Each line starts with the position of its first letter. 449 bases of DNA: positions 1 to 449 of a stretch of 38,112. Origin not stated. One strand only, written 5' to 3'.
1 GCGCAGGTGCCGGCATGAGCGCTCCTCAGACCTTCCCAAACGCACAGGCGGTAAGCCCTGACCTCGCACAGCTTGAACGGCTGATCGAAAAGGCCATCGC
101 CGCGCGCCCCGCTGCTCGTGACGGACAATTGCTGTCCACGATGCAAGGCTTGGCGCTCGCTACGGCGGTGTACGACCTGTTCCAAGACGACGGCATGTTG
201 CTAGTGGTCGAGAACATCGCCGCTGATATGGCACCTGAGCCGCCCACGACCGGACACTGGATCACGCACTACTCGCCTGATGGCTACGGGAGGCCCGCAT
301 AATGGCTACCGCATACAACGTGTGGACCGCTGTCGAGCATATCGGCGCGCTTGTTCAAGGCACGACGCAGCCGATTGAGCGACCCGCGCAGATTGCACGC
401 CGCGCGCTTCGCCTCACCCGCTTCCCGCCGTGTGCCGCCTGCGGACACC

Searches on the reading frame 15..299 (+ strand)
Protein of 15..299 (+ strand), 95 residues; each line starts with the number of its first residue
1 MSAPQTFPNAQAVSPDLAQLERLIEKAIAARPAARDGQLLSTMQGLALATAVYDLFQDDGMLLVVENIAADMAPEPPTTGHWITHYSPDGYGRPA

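Call 81: search_protein_families(library=pfam, alignment_id=A4, max_evalue=0.001)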
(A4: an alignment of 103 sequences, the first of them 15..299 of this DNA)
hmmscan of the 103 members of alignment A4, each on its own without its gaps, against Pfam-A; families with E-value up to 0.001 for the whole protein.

A. member 1, window:15-299:+ (95 aa): 0 families

B. families by the number of members that match (of 103 scanned): 22 families
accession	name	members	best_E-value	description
PF16510.12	P22_portal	1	2.4e-83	Phage P22-like portal protein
PF03796.21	DnaB_C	1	1.1e-64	DnaB-like helicase C terminal domain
PF11860.13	Muramidase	1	1.8e-39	N-acetylmuramidase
PF13252.12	Phage_capsid_3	1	5.5e-37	Phage capsid protein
PF05772.17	NinB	1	7.8e-26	NinB protein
PF07282.18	Cas12f1-like_TNB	1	3.8e-17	Cas12f1-like, TNB domain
PF00772.26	DnaB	1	4.5e-17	DnaB-like helicase N terminal domain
PF03237.21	Terminase_6N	1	5.9e-16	Terminase large subunit, T4likevirus-type, N-terminal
PF01391.23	Collagen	1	6.5e-16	Collagen triple helix repeat (20 copies)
PF01385.25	OrfB_IS605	1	1.2e-14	Probable transposase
PF12323.14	HTH_OrfB_IS605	1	5.1e-13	Helix-turn-helix domain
PF13455.12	MUG113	1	9e-12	Meiotically up-regulated gene 113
PF06147.18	DUF968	1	2.1e-09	Protein of unknown function (DUF968)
PF13481.12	AAA_25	1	5e-09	AAA domain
PF10544.15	T5orf172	1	1.3e-07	T5orf172 domain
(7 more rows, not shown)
